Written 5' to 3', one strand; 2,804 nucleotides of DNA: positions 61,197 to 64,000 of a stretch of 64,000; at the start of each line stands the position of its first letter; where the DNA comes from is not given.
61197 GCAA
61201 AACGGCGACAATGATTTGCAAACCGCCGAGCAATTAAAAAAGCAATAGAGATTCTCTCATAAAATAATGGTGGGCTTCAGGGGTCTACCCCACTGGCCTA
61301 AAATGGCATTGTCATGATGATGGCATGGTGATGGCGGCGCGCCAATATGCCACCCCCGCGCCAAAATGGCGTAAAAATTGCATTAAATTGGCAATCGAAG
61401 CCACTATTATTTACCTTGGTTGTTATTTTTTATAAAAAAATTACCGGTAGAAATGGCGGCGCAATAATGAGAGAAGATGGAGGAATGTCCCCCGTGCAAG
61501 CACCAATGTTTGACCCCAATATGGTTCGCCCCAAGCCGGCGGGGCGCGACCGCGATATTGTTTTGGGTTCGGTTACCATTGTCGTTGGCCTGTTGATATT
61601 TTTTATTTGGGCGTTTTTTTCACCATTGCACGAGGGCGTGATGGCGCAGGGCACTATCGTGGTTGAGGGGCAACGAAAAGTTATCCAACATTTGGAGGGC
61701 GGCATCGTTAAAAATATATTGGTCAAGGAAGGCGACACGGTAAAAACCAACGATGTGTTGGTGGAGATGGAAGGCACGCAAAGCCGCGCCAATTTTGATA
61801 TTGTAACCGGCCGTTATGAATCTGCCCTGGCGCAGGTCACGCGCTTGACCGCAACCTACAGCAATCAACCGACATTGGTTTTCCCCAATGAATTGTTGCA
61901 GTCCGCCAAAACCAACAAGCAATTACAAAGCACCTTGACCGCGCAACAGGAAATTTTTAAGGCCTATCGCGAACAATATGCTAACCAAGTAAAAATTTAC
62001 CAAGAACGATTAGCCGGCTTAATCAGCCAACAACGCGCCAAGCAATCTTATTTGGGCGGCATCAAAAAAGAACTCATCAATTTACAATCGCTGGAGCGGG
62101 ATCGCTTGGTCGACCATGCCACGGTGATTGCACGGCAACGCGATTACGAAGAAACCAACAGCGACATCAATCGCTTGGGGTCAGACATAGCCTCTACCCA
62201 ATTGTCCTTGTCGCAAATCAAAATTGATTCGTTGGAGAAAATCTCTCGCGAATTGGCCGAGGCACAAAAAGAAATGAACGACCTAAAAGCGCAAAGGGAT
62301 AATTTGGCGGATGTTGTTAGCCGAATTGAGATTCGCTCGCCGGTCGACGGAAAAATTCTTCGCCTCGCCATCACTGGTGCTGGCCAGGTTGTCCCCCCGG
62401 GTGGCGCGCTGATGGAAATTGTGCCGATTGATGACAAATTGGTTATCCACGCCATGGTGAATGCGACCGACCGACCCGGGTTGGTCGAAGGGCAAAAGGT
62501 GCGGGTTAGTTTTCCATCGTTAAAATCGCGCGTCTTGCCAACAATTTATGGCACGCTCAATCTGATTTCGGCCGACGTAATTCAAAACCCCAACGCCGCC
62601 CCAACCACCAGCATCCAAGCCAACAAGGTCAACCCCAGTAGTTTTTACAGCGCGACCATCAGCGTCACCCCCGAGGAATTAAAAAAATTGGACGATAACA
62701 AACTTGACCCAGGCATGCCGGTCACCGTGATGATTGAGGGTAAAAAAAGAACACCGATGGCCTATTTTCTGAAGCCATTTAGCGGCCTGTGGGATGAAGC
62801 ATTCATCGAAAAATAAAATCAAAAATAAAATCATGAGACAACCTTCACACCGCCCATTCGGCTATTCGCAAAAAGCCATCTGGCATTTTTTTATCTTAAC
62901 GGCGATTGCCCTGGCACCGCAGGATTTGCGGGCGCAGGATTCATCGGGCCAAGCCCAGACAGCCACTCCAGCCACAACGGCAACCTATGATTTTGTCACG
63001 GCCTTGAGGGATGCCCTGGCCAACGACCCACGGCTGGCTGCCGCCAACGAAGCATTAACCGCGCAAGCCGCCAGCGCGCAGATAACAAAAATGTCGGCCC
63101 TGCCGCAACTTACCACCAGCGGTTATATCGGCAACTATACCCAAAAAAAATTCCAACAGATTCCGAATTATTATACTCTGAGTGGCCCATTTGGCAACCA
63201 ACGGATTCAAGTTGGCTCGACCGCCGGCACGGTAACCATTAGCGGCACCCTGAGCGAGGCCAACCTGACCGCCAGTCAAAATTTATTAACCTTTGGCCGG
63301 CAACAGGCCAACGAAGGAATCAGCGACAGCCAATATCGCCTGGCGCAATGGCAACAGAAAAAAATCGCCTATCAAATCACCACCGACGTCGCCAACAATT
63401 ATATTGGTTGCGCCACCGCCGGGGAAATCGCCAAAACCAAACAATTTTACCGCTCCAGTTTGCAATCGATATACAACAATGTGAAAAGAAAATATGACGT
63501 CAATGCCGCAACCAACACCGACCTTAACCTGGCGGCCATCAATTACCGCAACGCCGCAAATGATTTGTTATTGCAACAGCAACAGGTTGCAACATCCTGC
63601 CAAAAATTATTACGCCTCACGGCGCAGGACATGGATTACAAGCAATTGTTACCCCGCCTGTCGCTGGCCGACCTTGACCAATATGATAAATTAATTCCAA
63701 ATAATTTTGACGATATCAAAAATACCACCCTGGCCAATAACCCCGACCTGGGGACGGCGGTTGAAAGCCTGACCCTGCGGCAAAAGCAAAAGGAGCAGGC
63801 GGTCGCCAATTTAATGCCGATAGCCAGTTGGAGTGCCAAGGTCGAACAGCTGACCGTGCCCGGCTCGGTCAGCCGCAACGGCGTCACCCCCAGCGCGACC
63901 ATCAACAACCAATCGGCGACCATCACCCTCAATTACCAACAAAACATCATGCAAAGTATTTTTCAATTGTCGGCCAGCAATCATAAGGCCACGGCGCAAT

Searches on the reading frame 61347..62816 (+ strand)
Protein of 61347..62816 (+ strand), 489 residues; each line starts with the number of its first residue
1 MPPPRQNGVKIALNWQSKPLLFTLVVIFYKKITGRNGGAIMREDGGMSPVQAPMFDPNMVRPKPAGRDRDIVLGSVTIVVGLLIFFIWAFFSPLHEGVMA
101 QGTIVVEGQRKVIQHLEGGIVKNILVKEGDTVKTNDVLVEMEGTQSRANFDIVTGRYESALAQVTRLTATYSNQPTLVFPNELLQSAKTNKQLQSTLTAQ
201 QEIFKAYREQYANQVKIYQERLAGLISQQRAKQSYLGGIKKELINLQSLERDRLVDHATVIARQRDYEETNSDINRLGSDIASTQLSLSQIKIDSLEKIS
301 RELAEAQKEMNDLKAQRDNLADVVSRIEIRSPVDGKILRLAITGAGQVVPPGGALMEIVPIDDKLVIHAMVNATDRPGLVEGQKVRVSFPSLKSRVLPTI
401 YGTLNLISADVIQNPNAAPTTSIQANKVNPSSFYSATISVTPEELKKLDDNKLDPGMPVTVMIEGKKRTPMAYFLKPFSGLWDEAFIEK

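Call 22: search_protein_families(library=pfam, proteins=[window:61347-62816:+], max_evalue=0.001)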
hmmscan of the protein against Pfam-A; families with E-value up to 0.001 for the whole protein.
window:61347-62816:+ (489 aa): 4 families
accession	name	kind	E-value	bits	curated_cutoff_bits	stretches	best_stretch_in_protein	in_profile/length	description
PF13437.12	HlyD_3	-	1.3e-15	58.5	22.2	1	329-419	2-88/106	HlyD family secretion protein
PF13533.13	Biotin_lipoyl_2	-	8.8e-07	29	29.8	0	119-141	9-31/32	Biotin-lipoyl like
PF16576.10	HlyD_D23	-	3.2e-06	27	30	1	321-397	103-177/214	Barrel-sandwich domain of CusB or HlyD membrane-fusion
PF00364.28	Biotin_lipoyl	-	7.1e-05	23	22.1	0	117-141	49-73/73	Biotin-requiring enzyme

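Call 24: search_protein_families(library=ncbifam, proteins=[window:61347-62816:+], max_evalue=0.001)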
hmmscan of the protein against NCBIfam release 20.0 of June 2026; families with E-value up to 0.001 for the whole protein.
window:61347-62816:+ (489 aa): 11 families
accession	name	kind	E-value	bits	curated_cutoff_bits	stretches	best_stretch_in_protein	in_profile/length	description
TIGR01843.1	type_I_hlyD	subfamily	1e-91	308.1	208.65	1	71-488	4-421/422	HlyD family type I secretion periplasmic adaptor subunit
TIGR03794.1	NHLM_micro_HlyD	equivalog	1.5e-17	63.6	156.2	1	79-375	27-304/421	NHLP bacteriocin system secretion protein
TIGR01730.1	RND_mfp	subfamily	7.5e-16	58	94.9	2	298-410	106-213/322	efflux RND transporter periplasmic adaptor subunit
TIGR00998.1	8a0101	subfamily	1.2e-14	54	390.8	1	74-388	5-264/334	EmrA/EmrK family multidrug efflux transporter periplasmic adaptor subunit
TIGR01000.1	bacteriocin_acc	subfamily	8.5e-11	41.4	258.85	1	184-412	196-404/457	bacteriocin secretion accessory protein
TIGR02971.1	heterocyst_DevB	subfamily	5.5e-09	35.9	129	1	119-410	25-285/327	ABC exporter membrane fusion protein, DevB family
TIGR00999.1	8a0102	subfamily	8.5e-08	31.6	319.3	1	296-395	60-159/271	CzcB/NccB family metal efflux transporter periplasmic adaptor subunit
NF002939.0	PRK03598.1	equivalog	2.8e-07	30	393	0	116-261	50-187/332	secretion protein HlyD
NF011715.0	PRK15136.1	equivalog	3.3e-07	29.3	563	1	71-234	25-186/390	multidrug efflux MFS transporter periplasmic adaptor subunit EmrA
NF004173.0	PRK05641.1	equivalog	4e-05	24.2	199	1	101-141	110-152/153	putative acetyl-CoA carboxylase biotin carboxyl carrier protein subunit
NF007850.1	PRK10559.1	equivalog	0.00031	20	400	0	285-415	106-230/303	p-hydroxybenzoic acid efflux pump subunit AaeA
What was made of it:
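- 61347..62816 (+): Unlinked T1SS membrane-fusion protein (HlyD/AprE type), the likely partner. TIGR01843 308.1 bits against a cutoff of 208.65 (call 24).
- On Complete type I secretion system: Window 61347-62816 (+) scores 308.1 bits on TIGR01843 against a cutoff of 208.65 (call 24).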

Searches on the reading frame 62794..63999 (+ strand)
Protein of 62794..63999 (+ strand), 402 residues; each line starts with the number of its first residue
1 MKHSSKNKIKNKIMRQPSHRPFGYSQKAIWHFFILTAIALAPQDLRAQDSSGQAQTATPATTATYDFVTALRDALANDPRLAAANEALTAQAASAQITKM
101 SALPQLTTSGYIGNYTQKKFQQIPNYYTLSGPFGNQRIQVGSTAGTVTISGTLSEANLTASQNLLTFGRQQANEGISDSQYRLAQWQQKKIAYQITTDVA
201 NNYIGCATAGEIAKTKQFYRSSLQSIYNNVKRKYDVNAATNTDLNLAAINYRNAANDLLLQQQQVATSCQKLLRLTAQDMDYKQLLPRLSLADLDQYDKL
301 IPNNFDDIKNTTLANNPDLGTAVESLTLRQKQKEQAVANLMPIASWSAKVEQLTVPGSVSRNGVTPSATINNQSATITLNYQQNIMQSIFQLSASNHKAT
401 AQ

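Call 22: search_protein_families(library=pfam, proteins=[window:62794-63999:+], max_evalue=0.001)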
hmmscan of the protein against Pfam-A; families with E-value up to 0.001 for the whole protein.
window:62794-63999:+ (402 aa): 1 family
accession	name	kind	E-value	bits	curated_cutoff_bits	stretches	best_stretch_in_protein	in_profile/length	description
PF02321.23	OEP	-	1.4e-16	61.3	22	1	69-276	3-186/187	Outer membrane efflux protein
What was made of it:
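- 62794..64000 (+): TolC-like outer-membrane factor, cut by the window end; the likely partner. Pfam OEP 1.4e-16 (call 22).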

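Call 24: search_protein_families(library=ncbifam, proteins=[window:62794-63999:+], max_evalue=0.001)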
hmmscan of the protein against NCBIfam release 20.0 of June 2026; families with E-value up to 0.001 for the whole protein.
window:62794-63999:+ (402 aa): 2 families
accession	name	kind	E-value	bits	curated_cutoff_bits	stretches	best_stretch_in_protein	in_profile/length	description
TIGR01844.1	type_I_sec_TolC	subfamily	4.6e-14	52.2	225.15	1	66-381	4-283/414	TolC family outer membrane protein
TIGR01845.1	outer_NodT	subfamily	2.5e-09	36.5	210.05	1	72-281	64-253/460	efflux transporter outer membrane subunit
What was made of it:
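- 62794..64000 (+): TIGR01844 52 bits, below cutoff, on a truncated protein (call 24).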
